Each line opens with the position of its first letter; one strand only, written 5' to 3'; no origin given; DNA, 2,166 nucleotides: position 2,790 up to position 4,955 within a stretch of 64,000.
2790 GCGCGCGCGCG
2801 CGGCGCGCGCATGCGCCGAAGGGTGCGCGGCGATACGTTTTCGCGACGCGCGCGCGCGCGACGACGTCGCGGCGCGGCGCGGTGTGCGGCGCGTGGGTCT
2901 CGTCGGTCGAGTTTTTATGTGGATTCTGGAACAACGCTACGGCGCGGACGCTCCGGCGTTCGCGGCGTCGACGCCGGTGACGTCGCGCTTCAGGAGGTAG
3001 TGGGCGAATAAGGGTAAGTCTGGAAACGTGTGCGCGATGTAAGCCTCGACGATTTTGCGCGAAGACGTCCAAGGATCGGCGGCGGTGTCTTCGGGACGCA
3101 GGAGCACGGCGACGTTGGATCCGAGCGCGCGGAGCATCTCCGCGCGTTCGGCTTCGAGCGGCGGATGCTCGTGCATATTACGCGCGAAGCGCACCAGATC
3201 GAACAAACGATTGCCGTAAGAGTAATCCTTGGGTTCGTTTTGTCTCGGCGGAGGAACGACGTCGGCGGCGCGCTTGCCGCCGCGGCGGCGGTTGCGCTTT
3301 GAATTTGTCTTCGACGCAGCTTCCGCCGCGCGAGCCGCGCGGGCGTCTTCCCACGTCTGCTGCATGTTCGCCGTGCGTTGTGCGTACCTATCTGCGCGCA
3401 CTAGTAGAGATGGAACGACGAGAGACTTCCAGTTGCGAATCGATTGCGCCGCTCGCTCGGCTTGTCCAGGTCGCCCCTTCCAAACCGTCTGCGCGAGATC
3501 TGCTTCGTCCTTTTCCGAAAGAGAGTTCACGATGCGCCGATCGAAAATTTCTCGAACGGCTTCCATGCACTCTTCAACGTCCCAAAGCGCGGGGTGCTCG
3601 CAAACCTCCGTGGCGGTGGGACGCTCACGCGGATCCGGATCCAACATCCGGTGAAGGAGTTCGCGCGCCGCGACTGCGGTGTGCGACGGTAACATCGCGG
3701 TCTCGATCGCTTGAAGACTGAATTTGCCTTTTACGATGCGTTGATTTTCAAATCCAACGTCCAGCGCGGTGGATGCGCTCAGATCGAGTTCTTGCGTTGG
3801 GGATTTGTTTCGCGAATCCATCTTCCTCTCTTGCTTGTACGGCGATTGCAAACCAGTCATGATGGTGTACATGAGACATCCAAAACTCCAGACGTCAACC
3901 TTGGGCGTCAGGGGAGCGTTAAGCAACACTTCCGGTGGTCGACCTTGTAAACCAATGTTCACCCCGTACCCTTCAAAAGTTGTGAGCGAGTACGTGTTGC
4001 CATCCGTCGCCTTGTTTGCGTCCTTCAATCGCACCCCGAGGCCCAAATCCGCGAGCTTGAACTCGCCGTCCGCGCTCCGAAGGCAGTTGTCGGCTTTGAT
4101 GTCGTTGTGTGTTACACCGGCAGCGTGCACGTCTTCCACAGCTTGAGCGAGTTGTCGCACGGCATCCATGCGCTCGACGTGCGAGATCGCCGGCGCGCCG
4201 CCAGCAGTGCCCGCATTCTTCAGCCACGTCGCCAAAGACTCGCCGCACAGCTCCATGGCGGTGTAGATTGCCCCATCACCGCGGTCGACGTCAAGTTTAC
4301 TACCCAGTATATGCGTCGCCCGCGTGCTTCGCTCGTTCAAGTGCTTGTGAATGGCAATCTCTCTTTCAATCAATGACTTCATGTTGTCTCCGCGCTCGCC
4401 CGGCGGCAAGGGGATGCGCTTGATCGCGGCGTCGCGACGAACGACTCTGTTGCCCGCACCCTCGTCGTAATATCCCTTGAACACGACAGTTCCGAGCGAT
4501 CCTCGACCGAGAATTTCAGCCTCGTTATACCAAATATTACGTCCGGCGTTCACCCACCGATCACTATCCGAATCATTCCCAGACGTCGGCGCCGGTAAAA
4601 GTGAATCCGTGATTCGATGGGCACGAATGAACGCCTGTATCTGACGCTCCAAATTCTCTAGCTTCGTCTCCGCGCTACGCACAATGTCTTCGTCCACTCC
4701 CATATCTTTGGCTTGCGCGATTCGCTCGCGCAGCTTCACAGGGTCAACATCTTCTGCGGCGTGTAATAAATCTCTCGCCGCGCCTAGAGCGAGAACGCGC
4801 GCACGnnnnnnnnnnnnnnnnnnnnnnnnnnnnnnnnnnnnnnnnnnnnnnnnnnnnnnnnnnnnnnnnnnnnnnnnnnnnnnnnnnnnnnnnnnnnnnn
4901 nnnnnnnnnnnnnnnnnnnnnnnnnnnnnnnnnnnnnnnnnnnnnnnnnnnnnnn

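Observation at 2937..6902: RNase L-like pseudokinase-KEN endoribonuclease with a large unassigned N-terminal domain in a green-alga-like genome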

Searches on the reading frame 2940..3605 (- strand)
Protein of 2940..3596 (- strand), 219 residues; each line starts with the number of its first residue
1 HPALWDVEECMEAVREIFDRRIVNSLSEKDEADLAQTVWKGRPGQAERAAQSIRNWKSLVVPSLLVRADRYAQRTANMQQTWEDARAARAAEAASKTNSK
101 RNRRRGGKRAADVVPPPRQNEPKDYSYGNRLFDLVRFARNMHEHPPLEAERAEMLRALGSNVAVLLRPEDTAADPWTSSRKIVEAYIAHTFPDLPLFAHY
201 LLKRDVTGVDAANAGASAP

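Call 6: search_protein_families(library=pfam, proteins=[window:2940-3596:-], max_evalue=10)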
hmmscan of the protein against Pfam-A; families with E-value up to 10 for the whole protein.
seq(219 aa): 3 families
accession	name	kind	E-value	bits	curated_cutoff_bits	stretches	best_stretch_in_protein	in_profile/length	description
PF19054.6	DUF5753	-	0.0013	18.9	23.4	1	45-94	6-54/178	Domain of unknown function (DUF5753)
PF06479.17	Ribonuc_2-5A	-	0.063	13.9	23.3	1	127-144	58-75/127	Ribonuclease 2-5A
PF03238.18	ESAG1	-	0.5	10.2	27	1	51-96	34-79/227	ESAG protein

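Call 11: search_solved_structures(query=A2, max_evalue=10, show_alignments=4)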
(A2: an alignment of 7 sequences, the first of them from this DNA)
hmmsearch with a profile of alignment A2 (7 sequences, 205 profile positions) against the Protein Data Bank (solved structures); distinct sequences matched with E-value up to 10: 2.
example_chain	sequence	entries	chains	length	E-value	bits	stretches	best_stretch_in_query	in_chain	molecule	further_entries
6zu5_LF0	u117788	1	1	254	0.021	18.1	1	79-204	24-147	uL30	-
5azs_A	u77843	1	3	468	0.061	16.6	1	39-131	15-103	Outer membrane protein OprJ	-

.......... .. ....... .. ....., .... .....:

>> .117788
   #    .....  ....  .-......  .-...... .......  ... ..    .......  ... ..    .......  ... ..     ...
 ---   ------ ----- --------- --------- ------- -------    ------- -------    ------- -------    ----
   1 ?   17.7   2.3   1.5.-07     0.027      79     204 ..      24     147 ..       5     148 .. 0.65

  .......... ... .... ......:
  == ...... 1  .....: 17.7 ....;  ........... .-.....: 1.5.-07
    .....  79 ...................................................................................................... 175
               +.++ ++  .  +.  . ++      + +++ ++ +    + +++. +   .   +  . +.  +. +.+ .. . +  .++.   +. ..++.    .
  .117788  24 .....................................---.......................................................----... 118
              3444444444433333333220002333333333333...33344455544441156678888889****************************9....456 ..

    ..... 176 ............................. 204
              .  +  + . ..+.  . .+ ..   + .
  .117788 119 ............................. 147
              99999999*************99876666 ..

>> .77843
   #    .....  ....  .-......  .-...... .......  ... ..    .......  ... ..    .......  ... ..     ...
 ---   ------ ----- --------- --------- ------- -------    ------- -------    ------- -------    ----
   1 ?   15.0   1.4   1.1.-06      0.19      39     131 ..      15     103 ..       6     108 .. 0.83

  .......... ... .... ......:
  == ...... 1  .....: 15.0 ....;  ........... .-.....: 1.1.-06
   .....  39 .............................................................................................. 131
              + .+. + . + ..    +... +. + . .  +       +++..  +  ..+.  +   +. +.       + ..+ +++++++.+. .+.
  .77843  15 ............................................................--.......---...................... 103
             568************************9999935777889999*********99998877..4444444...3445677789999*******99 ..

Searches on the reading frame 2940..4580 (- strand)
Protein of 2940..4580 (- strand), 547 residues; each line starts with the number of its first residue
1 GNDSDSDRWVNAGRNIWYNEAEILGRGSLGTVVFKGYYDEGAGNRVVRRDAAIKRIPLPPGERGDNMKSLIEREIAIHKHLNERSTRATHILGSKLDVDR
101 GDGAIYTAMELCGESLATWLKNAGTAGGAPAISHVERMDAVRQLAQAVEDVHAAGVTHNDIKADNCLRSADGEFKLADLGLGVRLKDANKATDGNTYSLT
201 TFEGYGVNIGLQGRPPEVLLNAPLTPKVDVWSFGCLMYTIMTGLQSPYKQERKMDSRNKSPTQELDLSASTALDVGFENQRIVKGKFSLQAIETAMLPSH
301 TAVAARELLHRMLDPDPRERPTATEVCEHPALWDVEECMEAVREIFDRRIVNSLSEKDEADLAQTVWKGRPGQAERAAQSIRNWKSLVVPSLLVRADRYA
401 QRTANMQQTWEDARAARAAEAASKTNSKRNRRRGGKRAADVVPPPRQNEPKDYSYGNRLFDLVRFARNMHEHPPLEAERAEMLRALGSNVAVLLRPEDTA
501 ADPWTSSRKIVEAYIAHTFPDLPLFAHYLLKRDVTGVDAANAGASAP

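Call 25: predict_structure(alignment_id=A4)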
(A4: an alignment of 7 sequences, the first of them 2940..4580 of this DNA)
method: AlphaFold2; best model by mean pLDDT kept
length: 547 residues; sequences in the alignment: 7
mean_pLDDT: 36.8   pTM: 0.21
mean pLDDT of the five models: 36.8, 36.3, 36.1, 35.8, 35.4
residues with pLDDT >= 90: 0; 70-90: 1; 50-70: 53; < 50: 493
segments of 3 or more residues with pLDDT < 50: 1-411, 426-474, 518-547
pLDDT, mean of each block of 10 residues (from residue 1): 28 32 38 38 34 38 43 41 38 36 32 34 34 38 39 35 32 28 26 26 24 28 27 34 31 34 29 25 27 31 32 34 38 38 37 39 40 38 36 32 37 54 51 39 36 34 36 52 62 59 56 52 37 35 36
secondary structure, 60 per line:
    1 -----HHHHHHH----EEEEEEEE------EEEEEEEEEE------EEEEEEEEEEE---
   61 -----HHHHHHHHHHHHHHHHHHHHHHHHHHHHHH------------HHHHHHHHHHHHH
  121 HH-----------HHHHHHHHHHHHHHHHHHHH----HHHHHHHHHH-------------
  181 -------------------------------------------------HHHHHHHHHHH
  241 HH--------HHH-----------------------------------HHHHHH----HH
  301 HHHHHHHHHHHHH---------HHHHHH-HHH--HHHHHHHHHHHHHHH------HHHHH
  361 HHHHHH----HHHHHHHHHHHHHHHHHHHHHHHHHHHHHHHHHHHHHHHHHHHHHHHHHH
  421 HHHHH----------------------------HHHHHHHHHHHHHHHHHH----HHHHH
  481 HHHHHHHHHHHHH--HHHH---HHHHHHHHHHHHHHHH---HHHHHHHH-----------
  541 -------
elements in order: H6-12 E17-24 E31-40 E47-57 H66-95 H108-122 H134-153 H158-167 H230-242 H289-294 H299-313 H323-328 H335-349 H356-366 H371-425 H454-471 H476-493 H496-499 H503-518 H522-529

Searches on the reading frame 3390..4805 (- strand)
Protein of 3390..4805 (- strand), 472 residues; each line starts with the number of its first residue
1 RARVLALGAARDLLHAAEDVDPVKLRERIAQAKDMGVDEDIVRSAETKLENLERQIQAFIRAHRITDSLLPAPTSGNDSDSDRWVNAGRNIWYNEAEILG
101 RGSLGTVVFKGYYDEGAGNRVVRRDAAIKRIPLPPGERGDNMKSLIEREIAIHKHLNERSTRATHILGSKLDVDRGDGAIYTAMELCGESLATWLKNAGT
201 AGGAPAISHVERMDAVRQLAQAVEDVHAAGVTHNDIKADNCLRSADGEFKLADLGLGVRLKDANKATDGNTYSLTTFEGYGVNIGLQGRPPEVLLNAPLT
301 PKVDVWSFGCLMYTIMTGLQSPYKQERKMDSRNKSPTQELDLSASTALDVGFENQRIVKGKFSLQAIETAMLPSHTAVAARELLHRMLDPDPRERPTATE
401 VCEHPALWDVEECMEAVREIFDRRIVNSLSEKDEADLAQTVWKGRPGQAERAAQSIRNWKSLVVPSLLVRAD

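Call 82: find_homologous_proteins(query=A10, max_evalue=1e-20)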
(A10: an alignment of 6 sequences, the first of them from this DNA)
Query A10 (6 sequences) (472 aa, profile of the alignment): 12 proteins with E <= 1e-20 among 8000 candidates.
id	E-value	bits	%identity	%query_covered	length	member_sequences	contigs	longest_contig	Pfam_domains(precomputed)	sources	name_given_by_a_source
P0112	3.6e-180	618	43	98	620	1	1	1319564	PF07714.24,PF00069.32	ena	-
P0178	2.3e-151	523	52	78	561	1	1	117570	PF07714.24,PF00069.32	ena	-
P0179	2.7e-143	497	52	70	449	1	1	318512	PF07714.24,PF00069.32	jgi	jgi:serine/threonine protein kinase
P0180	2.1e-140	487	56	68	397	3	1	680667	PF07714.24,PF00069.32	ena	-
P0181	5.8e-130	453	86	55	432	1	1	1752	PF07714.24,PF00069.32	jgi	jgi:serine/threonine protein kinase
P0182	1.2e-118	415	47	75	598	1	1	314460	PF07714.24,PF00069.32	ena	-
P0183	1.2e-114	402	47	70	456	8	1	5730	PF07714.24,PF00069.32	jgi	-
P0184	6.5e-112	393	87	49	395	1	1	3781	PF07714.24,PF00069.32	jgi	jgi:hypothetical protein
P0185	2.1e-90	322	40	51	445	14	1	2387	PF07714.24,PF00069.32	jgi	jgi:hypothetical protein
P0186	1.1e-64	237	86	34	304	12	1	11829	-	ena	-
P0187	6.2e-52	195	81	29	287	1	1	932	-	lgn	-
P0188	1.9e-51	194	82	28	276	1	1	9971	-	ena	-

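Call 83: find_related_loci(query=A10, collection=viral_contigs, flank=3000)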
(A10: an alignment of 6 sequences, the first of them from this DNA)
Query A10 (472 aa) in viral_contigs; peptide patterns used: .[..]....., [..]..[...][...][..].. (x = any residue, [..] = any of these).
35 stretches matched a pattern; 2 encode a relative of the query (tblastn E <= 1e-3); 2 distinct loci.
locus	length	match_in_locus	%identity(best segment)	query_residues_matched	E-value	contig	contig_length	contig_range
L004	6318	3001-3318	29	213-318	4e-9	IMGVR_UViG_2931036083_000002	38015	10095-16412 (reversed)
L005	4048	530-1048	24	138-340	1e-6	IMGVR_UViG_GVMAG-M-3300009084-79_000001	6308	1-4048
